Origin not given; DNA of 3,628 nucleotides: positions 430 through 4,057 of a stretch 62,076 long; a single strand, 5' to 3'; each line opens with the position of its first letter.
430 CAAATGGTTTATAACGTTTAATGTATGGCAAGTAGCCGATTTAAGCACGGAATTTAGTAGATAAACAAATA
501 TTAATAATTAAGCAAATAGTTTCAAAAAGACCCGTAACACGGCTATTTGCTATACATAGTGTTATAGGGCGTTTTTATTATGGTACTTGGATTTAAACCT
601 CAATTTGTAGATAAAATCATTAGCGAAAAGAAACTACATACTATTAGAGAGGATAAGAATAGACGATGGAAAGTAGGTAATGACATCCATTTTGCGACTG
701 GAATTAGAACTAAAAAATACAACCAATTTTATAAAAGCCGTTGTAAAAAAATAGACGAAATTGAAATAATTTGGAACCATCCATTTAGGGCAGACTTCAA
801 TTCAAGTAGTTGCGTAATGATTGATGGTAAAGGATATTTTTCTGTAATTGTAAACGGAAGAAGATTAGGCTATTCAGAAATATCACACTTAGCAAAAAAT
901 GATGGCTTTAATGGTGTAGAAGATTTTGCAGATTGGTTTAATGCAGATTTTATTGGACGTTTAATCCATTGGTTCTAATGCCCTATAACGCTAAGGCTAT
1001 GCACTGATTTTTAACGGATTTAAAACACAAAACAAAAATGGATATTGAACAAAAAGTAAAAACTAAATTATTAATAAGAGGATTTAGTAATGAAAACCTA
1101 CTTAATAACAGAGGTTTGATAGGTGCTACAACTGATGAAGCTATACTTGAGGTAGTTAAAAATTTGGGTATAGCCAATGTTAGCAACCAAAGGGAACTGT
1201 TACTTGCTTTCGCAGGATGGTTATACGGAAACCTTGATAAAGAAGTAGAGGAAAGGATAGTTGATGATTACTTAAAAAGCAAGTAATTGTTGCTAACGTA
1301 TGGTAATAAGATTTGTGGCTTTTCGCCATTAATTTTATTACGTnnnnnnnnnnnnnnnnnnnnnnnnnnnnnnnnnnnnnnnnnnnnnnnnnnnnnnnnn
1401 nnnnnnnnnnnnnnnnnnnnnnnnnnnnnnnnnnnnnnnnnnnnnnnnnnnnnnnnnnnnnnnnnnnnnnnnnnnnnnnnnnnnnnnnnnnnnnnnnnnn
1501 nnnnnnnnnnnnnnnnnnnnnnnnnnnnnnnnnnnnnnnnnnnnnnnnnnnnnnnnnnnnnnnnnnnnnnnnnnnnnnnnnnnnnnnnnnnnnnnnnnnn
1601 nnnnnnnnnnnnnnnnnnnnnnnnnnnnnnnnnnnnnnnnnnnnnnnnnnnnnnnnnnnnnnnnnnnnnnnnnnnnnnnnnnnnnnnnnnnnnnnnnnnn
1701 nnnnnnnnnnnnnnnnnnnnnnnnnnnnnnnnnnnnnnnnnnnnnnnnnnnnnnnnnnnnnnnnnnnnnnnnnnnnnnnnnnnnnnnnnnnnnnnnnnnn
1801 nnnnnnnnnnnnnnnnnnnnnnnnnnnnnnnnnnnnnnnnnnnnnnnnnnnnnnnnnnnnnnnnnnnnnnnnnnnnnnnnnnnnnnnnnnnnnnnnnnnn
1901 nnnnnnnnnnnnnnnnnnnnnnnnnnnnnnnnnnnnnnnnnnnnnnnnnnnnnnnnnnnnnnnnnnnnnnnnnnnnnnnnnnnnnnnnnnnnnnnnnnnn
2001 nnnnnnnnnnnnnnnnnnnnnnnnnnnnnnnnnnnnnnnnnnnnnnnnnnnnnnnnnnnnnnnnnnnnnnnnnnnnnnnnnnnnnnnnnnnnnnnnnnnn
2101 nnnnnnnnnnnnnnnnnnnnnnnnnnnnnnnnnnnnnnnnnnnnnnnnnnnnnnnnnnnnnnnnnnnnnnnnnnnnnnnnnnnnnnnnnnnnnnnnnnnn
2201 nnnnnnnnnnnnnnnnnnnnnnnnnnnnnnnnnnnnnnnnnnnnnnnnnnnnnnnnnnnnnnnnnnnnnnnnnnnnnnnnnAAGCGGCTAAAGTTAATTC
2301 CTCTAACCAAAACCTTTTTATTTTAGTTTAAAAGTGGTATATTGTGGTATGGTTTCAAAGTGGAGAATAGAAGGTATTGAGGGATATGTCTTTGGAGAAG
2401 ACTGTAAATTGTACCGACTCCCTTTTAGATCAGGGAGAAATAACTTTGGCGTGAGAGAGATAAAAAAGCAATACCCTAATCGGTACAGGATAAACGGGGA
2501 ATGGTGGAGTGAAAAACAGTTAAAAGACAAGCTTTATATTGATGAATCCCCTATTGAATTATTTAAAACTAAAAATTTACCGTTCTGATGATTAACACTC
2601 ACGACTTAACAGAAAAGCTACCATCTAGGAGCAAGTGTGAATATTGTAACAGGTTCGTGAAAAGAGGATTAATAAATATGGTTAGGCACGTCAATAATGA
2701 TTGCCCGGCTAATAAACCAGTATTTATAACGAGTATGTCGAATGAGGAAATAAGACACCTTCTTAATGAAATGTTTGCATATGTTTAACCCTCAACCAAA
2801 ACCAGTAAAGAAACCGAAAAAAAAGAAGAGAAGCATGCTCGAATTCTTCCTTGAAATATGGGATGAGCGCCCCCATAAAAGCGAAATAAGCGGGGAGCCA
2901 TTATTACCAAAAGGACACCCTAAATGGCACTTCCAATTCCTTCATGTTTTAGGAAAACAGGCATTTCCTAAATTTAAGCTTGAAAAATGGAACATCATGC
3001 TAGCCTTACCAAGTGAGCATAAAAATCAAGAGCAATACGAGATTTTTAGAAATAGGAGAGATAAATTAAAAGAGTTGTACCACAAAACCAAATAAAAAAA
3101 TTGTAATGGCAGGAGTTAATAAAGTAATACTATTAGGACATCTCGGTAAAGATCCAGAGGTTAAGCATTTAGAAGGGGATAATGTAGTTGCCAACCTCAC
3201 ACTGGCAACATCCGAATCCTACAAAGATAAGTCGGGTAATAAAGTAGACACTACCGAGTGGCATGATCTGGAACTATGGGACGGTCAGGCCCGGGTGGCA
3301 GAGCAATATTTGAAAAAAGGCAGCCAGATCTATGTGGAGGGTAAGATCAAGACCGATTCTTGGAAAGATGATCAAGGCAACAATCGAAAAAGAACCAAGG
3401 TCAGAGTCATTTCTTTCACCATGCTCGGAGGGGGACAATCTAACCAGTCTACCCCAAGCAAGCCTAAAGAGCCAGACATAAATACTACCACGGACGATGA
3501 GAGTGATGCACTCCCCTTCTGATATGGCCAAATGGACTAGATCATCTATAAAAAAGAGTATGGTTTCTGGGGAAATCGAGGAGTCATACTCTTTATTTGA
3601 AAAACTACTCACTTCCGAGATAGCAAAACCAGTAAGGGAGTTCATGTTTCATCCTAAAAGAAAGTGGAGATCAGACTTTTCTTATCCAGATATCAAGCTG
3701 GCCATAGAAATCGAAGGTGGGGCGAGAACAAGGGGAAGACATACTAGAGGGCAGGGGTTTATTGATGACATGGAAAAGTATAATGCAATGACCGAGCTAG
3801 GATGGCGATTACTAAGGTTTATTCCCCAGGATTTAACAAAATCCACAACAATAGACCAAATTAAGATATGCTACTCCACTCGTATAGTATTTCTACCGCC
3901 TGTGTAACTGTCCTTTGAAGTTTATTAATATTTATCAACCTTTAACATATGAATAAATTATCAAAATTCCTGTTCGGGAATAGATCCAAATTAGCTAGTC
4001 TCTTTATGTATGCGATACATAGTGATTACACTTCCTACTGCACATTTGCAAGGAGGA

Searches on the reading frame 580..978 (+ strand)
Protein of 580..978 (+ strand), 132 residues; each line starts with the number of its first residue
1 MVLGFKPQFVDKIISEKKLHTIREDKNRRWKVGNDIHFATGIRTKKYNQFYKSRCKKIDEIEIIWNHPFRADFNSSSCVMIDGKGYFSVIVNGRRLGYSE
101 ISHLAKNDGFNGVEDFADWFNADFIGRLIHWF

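Call 27: search_protein_families(library=pfam, proteins=[window:580-978:+], max_evalue=0.01)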
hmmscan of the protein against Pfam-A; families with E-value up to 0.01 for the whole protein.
window:580-978:+ (132 aa): 0 families

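Call 112: search_protein_families(library=pfam, alignment_id=A5, max_evalue=0.01)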
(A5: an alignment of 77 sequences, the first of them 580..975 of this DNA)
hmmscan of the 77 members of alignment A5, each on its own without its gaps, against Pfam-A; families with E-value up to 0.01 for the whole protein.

A. member 1, window:580-975:+ (132 aa): 0 families

B. families by the number of members that match (of 77 scanned): 32 families (the first 25 are shown)
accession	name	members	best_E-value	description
PF01555.25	N6_N4_Mtase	2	2.9e-38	DNA methylase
PF03796.21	DnaB_C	1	2e-79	DnaB-like helicase C terminal domain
PF00145.23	DNA_methylase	1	3.7e-49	C-5 cytosine-specific DNA methylase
PF12083.13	DUF3560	1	2.3e-37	Domain of unknown function (DUF3560)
PF00436.31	SSB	1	3.6e-32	Single-strand binding protein family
PF00772.26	DnaB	1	3.2e-30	DnaB-like helicase N terminal domain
PF01510.30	Amidase_2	1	6.3e-16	N-acetylmuramoyl-L-alanine amidase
PF24591.1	Phage_YunG-like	1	1.2e-14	Phage YunG-like protein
PF25200.1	DUF7833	1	4.4e-12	Family of unknown function (DUF7833)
PF13481.12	AAA_25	1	2.2e-11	AAA domain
PF24043.1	DUF7352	1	2.1e-09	Domain of unknown function (DUF7352)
PF14090.12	HTH_39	1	5.1e-08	Winged helix-turn-helix domain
PF05175.20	MTS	1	2e-07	Methyltransferase small domain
PF24692.1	DUF7659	1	9.9e-07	Family of unknown function (DUF7659)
PF13649.12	Methyltransf_25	1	9.9e-07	Methyltransferase domain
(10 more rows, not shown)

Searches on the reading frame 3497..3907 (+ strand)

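Call 27: search_protein_families(library=pfam, proteins=[window:3497-3907:+], max_evalue=0.01)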
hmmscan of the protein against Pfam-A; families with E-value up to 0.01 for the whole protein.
window:3497-3907:+ (136 aa): 1 family
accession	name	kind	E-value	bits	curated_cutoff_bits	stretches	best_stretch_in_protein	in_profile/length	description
PF06275.16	DUF1031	-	0.0079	16.9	25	0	75-119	33-78/80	Protein of unknown function (DUF1031)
